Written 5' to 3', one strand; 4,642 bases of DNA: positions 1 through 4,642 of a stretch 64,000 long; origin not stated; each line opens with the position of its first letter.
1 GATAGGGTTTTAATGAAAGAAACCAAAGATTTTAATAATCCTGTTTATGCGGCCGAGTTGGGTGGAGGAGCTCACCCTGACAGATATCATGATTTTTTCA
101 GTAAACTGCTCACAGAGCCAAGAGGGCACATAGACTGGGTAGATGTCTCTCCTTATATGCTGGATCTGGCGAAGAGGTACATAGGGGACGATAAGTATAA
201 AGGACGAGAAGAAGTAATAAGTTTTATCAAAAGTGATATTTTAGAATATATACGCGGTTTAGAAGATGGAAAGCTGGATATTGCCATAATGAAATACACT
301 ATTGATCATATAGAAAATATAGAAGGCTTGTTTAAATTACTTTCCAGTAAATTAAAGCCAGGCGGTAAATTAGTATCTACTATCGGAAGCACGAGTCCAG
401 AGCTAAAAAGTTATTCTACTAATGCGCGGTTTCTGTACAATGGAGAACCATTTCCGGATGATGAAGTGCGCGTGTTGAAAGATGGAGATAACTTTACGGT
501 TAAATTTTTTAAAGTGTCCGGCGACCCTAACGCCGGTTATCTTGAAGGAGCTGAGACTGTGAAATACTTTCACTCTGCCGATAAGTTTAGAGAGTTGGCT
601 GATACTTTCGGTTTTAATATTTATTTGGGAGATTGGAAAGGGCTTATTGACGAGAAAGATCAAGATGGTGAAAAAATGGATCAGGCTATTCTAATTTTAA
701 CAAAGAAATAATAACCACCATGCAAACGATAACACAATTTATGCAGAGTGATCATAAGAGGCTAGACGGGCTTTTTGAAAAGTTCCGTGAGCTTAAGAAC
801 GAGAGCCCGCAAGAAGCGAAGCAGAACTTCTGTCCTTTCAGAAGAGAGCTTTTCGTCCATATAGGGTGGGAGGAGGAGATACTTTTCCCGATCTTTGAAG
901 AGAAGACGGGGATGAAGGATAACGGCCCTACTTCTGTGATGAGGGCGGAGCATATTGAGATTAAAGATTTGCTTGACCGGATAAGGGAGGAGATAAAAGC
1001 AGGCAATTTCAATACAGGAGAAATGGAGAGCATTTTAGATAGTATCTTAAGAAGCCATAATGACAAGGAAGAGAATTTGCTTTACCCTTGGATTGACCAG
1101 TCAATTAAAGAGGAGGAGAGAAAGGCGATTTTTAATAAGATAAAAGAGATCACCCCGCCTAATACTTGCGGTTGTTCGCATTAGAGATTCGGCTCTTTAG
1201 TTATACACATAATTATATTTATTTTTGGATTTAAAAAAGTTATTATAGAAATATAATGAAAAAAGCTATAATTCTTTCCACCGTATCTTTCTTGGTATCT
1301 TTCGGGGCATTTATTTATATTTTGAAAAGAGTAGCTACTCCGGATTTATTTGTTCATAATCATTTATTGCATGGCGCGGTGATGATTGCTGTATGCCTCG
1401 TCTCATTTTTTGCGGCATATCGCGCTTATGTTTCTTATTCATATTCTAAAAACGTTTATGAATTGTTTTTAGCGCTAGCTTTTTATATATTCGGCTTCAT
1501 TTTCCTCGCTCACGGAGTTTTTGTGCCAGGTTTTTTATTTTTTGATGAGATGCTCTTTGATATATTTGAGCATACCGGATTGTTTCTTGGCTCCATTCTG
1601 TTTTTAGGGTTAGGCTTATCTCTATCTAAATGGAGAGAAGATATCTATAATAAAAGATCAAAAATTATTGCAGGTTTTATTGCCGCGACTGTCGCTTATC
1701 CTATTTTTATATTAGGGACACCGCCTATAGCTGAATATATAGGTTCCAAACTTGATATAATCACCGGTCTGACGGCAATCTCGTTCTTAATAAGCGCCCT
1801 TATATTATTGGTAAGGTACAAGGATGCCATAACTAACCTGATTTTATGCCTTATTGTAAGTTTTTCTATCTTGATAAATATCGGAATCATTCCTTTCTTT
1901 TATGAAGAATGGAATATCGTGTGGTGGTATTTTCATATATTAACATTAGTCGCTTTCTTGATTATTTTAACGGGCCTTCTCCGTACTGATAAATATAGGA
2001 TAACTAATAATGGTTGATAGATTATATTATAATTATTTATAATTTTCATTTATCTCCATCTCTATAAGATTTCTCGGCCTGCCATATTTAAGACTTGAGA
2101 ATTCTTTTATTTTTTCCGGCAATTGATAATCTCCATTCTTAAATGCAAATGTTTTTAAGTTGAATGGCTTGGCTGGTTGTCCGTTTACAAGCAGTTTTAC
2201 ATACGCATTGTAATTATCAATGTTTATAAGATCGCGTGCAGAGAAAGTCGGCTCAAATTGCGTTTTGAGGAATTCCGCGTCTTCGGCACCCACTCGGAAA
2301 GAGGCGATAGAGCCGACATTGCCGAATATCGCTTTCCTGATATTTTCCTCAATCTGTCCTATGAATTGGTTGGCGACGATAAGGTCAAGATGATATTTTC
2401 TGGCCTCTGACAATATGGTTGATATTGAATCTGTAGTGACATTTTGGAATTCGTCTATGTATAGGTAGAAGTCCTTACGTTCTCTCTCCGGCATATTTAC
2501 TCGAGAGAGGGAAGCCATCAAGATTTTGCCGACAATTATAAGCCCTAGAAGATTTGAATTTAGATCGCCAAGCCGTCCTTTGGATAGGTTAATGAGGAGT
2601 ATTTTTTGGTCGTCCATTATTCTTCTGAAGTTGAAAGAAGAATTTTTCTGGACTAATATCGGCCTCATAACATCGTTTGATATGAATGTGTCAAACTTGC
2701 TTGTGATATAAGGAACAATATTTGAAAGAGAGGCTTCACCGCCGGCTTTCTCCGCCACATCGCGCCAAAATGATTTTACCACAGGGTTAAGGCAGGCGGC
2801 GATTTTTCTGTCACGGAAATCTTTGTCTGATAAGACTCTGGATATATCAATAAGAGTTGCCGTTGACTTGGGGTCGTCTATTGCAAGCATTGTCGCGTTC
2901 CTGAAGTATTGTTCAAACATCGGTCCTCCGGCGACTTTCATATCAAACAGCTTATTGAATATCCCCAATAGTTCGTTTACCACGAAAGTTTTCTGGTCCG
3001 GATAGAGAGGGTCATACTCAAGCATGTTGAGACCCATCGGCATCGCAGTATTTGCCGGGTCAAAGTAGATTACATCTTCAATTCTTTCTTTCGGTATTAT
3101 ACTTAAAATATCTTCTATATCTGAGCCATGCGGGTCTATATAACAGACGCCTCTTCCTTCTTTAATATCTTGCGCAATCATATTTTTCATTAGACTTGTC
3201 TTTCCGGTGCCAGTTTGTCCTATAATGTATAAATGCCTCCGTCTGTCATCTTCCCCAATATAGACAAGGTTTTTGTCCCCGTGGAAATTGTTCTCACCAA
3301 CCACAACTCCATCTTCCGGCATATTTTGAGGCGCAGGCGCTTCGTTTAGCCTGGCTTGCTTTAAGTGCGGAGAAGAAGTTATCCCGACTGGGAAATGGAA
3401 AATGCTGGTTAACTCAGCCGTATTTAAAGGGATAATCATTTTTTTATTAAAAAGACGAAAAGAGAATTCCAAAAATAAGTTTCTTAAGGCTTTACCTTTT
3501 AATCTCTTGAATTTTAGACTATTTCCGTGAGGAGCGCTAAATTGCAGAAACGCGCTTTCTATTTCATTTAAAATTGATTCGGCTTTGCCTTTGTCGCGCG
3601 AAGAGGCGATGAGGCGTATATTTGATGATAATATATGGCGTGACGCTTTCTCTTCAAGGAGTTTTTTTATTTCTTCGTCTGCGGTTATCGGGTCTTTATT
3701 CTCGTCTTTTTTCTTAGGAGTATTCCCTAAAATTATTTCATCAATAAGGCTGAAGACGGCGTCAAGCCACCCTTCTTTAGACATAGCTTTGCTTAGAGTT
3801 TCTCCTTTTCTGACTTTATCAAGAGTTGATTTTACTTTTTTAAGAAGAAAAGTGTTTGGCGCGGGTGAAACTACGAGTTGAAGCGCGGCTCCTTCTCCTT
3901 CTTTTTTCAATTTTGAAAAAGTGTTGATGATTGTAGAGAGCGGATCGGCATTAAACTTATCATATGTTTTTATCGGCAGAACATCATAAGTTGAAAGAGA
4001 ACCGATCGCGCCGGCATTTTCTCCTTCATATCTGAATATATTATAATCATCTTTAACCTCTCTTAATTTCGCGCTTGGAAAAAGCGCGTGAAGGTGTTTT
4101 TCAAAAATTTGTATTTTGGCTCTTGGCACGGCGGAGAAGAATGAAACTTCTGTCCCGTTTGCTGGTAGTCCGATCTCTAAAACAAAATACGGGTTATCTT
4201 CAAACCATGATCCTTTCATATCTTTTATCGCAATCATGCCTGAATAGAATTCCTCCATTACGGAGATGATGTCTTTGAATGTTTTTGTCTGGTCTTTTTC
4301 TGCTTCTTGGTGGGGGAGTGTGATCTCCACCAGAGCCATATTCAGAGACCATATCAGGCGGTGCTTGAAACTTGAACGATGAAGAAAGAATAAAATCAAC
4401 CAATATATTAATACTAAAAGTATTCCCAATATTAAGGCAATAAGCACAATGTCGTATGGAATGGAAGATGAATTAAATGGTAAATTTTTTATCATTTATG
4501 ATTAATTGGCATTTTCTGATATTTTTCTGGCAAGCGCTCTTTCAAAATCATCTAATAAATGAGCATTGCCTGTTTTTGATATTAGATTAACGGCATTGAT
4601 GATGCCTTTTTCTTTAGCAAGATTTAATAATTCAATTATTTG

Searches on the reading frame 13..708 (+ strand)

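Call 69: search_protein_families(library=pfam, proteins=[window:13-708:+], max_evalue=0.00001)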
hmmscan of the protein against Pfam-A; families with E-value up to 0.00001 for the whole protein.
window:13-708:+ (232 aa): 5 families
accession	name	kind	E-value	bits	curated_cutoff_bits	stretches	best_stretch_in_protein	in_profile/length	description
PF08241.18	Methyltransf_11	-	7.2e-09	36.6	21.2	1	31-121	12-94/95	Methyltransferase domain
PF08242.18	Methyltransf_12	-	4.4e-07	31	30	1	31-120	13-98/98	Methyltransferase domain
PF13847.12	Methyltransf_31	-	7e-07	29.5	27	1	34-132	25-119/145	Methyltransferase domain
PF13489.12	Methyltransf_23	-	1.2e-06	28.9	27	1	39-203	46-161/164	Methyltransferase domain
PF13649.12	Methyltransf_25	-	3.5e-06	28.1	27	1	32-118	15-97/97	Methyltransferase domain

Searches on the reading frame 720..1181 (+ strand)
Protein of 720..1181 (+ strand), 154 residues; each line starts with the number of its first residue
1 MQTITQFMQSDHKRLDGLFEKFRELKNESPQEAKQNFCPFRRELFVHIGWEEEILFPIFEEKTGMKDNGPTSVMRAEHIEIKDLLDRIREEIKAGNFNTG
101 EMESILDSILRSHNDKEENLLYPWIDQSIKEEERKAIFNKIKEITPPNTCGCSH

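Call 69: search_protein_families(library=pfam, proteins=[window:720-1181:+], max_evalue=0.00001)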
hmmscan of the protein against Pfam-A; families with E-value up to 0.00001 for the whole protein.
window:720-1181:+ (154 aa): 1 family
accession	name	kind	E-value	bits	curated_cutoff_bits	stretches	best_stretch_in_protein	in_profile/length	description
PF01814.28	Hemerythrin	-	6.7e-19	69.1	25.3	1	4-125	2-127/127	Hemerythrin HHE cation binding domain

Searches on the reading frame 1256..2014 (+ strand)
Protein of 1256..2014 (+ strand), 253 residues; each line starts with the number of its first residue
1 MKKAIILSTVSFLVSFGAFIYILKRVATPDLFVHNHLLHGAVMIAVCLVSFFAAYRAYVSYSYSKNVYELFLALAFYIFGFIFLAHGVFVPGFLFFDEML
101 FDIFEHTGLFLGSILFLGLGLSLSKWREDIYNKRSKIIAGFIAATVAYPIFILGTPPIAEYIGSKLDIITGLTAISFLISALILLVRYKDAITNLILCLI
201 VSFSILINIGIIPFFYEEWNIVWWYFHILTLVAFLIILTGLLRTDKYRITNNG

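Call 69: search_protein_families(library=pfam, proteins=[window:1256-2014:+], max_evalue=0.00001)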
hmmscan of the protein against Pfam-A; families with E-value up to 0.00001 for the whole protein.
window:1256-2014:+ (253 aa): 1 family
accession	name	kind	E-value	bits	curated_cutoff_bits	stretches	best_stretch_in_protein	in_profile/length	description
PF17159.10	MASE3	-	3e-06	27.4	31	1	34-244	5-221/226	Membrane-associated sensor domain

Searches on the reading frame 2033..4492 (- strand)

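Call 69: search_protein_families(library=pfam, proteins=[window:2033-4492:-], max_evalue=0.00001)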
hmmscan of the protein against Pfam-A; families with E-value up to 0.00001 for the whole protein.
window:2033-4492:- (819 aa): 2 families
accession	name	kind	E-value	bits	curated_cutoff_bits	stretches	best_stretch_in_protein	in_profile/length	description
PF10412.15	TrwB_AAD_bind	-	2.4e-06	27.2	20.5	0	417-457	14-54/387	Type IV secretion-system coupling protein DNA-binding domain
PF01935.23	DUF87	-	8.1e-06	26.5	23.2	0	418-456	23-62/220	Helicase HerA, central domain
